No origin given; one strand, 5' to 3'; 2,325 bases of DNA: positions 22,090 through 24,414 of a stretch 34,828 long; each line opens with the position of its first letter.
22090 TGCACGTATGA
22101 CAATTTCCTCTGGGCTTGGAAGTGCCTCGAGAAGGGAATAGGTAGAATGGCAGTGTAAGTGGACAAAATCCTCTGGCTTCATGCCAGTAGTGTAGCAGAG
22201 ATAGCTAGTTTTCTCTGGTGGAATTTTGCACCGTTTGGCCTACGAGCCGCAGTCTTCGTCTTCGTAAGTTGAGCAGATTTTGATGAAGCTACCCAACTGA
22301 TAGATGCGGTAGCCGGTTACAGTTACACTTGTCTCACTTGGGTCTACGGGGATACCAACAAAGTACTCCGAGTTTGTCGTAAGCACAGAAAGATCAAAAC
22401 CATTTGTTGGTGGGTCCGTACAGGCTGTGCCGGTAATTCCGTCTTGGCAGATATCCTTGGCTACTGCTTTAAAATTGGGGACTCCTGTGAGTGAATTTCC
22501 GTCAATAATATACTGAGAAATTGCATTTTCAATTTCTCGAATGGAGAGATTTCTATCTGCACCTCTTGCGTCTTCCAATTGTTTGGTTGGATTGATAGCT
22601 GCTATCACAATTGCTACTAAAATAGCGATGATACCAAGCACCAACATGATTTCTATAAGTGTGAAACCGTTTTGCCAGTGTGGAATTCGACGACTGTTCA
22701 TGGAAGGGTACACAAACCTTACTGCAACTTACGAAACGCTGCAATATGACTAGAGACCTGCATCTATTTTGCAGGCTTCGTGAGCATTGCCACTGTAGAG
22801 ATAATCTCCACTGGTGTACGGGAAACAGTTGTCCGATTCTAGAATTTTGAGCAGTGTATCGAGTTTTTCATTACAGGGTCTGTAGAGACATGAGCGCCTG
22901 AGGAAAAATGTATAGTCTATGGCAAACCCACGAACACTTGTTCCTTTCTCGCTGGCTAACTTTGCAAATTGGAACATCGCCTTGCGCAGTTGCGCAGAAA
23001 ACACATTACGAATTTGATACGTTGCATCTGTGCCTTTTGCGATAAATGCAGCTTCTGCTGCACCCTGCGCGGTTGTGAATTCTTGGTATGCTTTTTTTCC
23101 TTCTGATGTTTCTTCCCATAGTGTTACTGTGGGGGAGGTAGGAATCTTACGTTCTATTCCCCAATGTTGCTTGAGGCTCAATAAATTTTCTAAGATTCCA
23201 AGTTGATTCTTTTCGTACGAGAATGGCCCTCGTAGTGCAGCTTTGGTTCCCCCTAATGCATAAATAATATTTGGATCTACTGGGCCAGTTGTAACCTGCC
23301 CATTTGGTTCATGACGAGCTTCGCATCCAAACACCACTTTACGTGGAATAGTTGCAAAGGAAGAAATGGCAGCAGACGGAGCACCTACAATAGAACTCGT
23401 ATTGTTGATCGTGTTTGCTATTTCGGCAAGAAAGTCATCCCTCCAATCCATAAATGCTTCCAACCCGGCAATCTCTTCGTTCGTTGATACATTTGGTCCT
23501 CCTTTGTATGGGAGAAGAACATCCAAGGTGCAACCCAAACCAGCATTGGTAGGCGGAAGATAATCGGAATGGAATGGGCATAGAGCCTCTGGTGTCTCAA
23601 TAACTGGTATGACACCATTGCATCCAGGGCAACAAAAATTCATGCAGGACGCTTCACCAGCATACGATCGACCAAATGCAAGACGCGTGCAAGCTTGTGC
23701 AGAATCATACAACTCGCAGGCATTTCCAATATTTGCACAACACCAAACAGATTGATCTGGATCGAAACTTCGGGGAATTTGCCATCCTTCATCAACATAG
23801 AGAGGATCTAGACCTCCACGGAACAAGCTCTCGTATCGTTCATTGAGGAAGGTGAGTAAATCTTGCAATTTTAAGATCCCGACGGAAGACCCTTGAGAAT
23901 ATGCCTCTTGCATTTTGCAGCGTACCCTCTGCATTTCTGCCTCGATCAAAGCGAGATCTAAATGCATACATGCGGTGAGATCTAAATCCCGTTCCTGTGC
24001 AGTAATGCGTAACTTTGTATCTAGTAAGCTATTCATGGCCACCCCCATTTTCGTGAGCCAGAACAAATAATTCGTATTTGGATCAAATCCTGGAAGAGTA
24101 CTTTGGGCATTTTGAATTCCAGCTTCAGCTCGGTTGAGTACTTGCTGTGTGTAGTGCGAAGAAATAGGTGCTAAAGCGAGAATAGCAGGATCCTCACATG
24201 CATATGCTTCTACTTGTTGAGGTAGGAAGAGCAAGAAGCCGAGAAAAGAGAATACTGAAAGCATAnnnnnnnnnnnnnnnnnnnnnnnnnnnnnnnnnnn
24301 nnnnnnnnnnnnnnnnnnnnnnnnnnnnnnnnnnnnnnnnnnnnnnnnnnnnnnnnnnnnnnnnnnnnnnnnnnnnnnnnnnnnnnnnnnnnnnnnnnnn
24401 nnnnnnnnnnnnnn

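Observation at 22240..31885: Tightly coupled six-gene operon: five orphan cysteine-rich secreted proteins plus a type IV pilin-like gene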

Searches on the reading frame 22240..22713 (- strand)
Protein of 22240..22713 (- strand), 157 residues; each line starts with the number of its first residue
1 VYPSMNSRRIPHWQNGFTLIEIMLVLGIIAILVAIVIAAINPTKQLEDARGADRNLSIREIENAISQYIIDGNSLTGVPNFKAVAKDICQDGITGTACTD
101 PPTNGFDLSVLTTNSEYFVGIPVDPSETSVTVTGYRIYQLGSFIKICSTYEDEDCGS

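Call 4: search_protein_families(library=pfam, proteins=[window:22240-22713:-], max_evalue=1)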
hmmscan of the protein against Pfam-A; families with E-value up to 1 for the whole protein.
window:22240-22713:- (157 aa): 3 families
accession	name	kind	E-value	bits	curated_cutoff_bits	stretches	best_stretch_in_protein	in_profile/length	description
PF07963.17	N_methyl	-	6.8e-06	25.9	21.2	1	14-36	4-26/27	Prokaryotic N-terminal methylation motif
PF03579.19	SHP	-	0.002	18.2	27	1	17-43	18-44/65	Small hydrophobic protein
PF06570.16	DUF1129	-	0.062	13.3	29.1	1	2-43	136-178/207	Protein of unknown function (DUF1129)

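Call 5: search_protein_families(library=ncbifam, proteins=[window:22240-22713:-], max_evalue=1)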
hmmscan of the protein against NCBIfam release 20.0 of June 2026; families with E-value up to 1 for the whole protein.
window:22240-22713:- (157 aa): 14 families
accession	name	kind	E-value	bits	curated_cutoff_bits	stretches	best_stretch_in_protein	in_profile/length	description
TIGR01708.2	typeII_sec_gspH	equivalog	5.7e-08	32.9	80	1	14-56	1-43/169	type II secretion system minor pseudopilin GspH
TIGR01710.1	typeII_sec_gspG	equivalog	3e-07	30.6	88.85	1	16-73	2-57/134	type II secretion system major pseudopilin GspG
NF040999.1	pilin_ComGC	equivalog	3e-07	30.5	75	1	14-76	1-61/84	competence type IV pilus major pilin ComGC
TIGR02532.1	IV_pilin_GFxxxE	domain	3.7e-07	29.7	16.3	1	14-37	1-24/24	prepilin-type N-terminal cleavage/methylation domain-containing protein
NF007862.0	PRK10574.1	equivalog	8.2e-07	29.2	138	1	14-40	4-30/145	prepilin peptidase-dependent pilin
NF041013.1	T4P_ComGE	equivalog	1.7e-05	24.9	49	1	14-49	3-39/83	competence type IV pilus minor pilin ComGE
NF040982.1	ComGD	equivalog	0.00022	21.6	70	1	14-47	1-35/139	competence type IV pilus minor pilin ComGD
NF041775.1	typeIV_PilA_Myxo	equivalog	0.00058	19.9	400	1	10-39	6-35/214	type IV pilin protein PilA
TIGR02596.1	TIGR02596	subfamily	0.0006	19.9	70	1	17-45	1-29/196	Verru_Chthon cassette protein D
TIGR01707.1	gspI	equivalog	0.00077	19.9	44.35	1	16-71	1-55/101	type II secretion system minor pseudopilin GspI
NF007800.0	PRK10506.1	equivalog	0.0047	16.8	158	1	12-35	6-29/163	prepilin peptidase-dependent protein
NF041002.1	pilin_ComGF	equivalog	0.0096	16.1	80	1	14-50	1-37/139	competence type IV pilus minor pilin ComGF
NF007848.0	PRK10557.1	equivalog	0.028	13.7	120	1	8-48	4-43/192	prepilin peptidase-dependent protein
TIGR02599.1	TIGR02599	subfamily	0.03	13.6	256.5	1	16-47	1-33/361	Verru_Chthon cassette protein C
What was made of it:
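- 22240..22701 (-): Type IV prepilin-like gene (G|FTLIE followed by a hydrophobic helix). It is a clade-specific addition and not part of the conserved five-gene unit. It passes the N_methyl (PF07963) and TIGR02532 thresholds (calls 4, 5).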

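Call 78: search_protein_families(library=phrogs, proteins=[window:22240-22701:-], max_evalue=0.01)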
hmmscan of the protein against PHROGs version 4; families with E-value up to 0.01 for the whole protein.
window:22240-22701:- (153 aa): 4 families
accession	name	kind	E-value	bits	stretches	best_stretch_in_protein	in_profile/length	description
phrog_3433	-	moron, auxiliary metabolic gene and host takeover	3.2e-07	31.5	1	9-97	18-105/127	pilin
phrog_11263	-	unknown function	7e-06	26.8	1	11-36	2-27/72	-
phrog_27437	-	unknown function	9.8e-05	23.6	1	10-34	7-31/140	-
phrog_10597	-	unknown function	0.00029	21.7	1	10-33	4-27/59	-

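Call 79: search_protein_families(library=padloc, proteins=[window:22240-22701:-], max_evalue=0.01)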
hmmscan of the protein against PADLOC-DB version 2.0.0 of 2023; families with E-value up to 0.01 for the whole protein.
window:22240-22701:- (153 aa): 0 families

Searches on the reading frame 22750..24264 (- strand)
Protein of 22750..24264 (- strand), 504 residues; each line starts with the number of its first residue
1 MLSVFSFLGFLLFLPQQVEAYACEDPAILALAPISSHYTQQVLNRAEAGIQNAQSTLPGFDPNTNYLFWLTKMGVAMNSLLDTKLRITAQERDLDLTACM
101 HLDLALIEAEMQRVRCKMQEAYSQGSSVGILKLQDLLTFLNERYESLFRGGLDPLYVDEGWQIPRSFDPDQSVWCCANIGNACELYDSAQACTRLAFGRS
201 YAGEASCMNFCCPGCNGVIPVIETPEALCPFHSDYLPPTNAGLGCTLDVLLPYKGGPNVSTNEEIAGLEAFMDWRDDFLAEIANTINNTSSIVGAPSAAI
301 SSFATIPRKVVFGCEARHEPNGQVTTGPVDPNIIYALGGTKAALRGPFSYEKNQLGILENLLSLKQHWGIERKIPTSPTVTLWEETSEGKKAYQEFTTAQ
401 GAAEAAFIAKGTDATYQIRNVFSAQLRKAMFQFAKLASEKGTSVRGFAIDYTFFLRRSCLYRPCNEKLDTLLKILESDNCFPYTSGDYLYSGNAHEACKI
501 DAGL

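Call 4: search_protein_families(library=pfam, proteins=[window:22750-24264:-], max_evalue=1)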
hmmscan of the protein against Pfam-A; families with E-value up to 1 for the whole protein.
window:22750-24264:- (504 aa): 1 family
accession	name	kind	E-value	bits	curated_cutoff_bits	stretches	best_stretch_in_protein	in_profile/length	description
PF18414.7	zf_C2H2_10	-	0.11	12.5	25.6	1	210-224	3-17/26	C2H2 type zinc-finger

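Call 5: search_protein_families(library=ncbifam, proteins=[window:22750-24264:-], max_evalue=1)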
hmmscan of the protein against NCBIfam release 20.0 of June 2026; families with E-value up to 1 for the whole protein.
window:22750-24264:- (504 aa): 0 families

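Call 40: search_protein_families(library=pfam, alignment_id=A5, max_evalue=0.01)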
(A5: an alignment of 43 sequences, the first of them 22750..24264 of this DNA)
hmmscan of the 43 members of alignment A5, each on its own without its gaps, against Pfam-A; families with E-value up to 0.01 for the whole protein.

A. member 1, window:22750-24264:- (504 aa): 0 families

B. families by the number of members that match (of 43 scanned): 1 family
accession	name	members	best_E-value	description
PF18895.5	T4SS_pilin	1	8.8e-09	Type IV secretion system pilin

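Call 46: find_homologous_proteins(query=window:22750-24264:-)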
Query window:22750-24264:- (504 aa): 9 proteins with E <= 0.001 among 8000 candidates.
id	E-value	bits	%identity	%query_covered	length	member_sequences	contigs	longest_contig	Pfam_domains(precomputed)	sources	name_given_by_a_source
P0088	0.0e+0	1172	100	100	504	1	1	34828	-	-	-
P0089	2.5e-76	275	34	99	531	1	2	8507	-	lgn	-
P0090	5.7e-68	248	35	94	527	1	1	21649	-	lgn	-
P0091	8.4e-66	241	34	97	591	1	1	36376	-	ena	-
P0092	7.7e-64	234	31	100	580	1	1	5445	-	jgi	jgi:hypothetical protein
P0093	3.1e-55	206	29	97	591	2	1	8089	-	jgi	-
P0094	2.6e-54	203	32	92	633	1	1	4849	-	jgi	-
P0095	1.3e-49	187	31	94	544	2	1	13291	-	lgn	-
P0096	7.6e-37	145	28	80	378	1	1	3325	-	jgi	jgi:hypothetical protein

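Call 77: search_solved_structures(query=A5, max_evalue=1)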
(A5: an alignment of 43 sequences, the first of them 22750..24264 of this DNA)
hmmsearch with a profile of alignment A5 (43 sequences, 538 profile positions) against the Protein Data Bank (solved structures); distinct sequences matched with E-value up to 1: 1.
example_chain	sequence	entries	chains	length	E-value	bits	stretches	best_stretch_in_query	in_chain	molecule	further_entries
5jp6_A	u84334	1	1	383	0.24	13.4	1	264-376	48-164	Putative polysaccharide deacetylase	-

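Call 78: search_protein_families(library=phrogs, proteins=[window:22750-24264:-], max_evalue=0.01)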
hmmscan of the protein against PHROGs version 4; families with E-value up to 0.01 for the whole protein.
window:22750-24264:- (504 aa): 0 families

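Call 79: search_protein_families(library=padloc, proteins=[window:22750-24264:-], max_evalue=0.01)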
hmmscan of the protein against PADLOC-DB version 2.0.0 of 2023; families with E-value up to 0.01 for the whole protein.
window:22750-24264:- (504 aa): 0 families
